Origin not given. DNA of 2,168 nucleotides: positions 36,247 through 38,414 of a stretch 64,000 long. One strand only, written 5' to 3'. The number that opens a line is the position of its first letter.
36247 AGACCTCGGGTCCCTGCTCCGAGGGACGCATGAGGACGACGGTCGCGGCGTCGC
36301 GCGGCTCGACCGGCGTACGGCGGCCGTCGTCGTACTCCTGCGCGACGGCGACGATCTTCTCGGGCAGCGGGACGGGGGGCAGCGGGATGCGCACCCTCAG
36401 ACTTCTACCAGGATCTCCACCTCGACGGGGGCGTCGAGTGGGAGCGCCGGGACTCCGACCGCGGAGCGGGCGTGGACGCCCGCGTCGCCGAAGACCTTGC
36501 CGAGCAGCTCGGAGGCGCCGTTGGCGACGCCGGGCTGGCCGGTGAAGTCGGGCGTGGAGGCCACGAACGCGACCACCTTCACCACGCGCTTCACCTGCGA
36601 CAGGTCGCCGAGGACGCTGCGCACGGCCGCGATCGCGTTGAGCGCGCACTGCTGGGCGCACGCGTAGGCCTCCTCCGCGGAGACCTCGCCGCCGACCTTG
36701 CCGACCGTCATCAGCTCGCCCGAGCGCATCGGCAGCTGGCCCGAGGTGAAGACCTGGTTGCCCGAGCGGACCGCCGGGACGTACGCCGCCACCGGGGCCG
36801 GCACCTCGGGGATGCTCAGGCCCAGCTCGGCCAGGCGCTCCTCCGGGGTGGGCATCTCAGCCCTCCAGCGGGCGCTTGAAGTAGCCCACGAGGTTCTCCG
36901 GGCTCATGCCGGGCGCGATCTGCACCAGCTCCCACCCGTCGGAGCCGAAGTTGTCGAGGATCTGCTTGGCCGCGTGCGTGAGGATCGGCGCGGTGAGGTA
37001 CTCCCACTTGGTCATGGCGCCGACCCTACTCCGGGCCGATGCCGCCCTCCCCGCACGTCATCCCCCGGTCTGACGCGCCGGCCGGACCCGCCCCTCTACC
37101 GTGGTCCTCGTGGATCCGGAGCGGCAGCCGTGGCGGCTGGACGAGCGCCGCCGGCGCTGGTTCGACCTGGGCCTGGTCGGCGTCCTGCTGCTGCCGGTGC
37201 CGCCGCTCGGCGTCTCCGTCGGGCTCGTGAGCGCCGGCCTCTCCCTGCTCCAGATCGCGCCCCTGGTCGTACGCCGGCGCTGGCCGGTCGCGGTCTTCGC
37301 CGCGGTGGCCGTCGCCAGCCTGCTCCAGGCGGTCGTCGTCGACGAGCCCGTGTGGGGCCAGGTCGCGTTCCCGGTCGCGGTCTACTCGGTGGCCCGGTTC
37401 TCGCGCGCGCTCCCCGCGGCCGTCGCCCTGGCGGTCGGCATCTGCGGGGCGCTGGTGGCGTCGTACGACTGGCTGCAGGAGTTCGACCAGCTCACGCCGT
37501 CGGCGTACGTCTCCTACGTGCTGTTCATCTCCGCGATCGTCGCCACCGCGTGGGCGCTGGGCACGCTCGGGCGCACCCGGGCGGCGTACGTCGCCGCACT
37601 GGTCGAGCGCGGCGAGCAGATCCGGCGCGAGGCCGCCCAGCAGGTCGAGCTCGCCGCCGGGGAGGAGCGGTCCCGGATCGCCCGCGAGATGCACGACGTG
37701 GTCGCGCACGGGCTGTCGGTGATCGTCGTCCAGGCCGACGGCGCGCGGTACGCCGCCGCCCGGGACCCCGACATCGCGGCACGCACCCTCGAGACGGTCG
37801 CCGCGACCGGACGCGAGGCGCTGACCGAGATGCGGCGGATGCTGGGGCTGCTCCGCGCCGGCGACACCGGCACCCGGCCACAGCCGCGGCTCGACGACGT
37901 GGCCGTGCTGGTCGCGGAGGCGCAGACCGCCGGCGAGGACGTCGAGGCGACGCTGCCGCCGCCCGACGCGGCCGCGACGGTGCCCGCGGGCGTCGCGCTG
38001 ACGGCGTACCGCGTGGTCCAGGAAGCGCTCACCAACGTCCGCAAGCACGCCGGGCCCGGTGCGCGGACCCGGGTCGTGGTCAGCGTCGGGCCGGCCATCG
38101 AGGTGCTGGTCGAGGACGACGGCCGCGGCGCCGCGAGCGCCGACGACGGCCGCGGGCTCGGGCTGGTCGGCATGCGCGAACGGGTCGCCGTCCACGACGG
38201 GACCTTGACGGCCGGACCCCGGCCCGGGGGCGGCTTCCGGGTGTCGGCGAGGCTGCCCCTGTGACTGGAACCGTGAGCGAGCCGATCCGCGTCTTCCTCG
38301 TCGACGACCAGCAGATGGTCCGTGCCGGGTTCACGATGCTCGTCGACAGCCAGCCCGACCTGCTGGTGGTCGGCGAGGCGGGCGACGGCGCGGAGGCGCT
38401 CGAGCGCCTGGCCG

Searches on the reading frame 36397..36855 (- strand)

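Call 7: search_protein_families(library=pfam, proteins=[window:36397-36855:-], max_evalue=0.01)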
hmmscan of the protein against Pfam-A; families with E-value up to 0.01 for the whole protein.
window:36397-36855:- (152 aa): 2 families
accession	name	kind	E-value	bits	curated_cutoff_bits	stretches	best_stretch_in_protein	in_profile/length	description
PF14588.11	YjgF_endoribonc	-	1.7e-24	86.8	35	1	5-150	1-146/148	YjgF/chorismate_mutase-like, putative endoribonuclease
PF01042.26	Ribonuc_L-PSP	-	7.5e-19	68.4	27.3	1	19-151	5-120/121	Endoribonuclease L-PSP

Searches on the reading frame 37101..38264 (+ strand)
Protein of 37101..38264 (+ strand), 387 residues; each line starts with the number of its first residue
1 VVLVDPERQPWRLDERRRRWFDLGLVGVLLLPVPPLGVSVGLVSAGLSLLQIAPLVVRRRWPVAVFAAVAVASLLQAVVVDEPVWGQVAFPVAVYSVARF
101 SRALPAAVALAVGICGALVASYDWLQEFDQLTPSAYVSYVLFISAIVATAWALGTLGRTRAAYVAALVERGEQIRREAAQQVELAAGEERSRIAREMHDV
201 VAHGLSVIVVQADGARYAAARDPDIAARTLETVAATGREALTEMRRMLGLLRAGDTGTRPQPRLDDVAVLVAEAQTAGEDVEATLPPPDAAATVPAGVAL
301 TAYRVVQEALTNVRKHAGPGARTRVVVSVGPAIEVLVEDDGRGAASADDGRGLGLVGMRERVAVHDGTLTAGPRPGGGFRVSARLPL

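Call 7: search_protein_families(library=pfam, proteins=[window:37101-38264:+], max_evalue=0.01)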
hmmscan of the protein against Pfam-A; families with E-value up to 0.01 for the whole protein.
window:37101-38264:+ (387 aa): 4 families
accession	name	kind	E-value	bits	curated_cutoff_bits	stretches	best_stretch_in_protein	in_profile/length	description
PF23539.1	DUF7134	-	2.1e-26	92.9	27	1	15-160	6-154/155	Domain of unknown function (DUF7134)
PF07730.19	HisKA_3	-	2.4e-20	73.3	24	1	189-254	1-66/68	Histidine kinase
PF02518.31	HATPase_c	-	3.6e-12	47.2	26.4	1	299-387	3-109/111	Histidine kinase-, DNA gyrase B-, and HSP90-like ATPase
PF13581.12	HATPase_c_2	-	0.0053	17.2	27.4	0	305-346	35-81/127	Histidine kinase-like ATPase domain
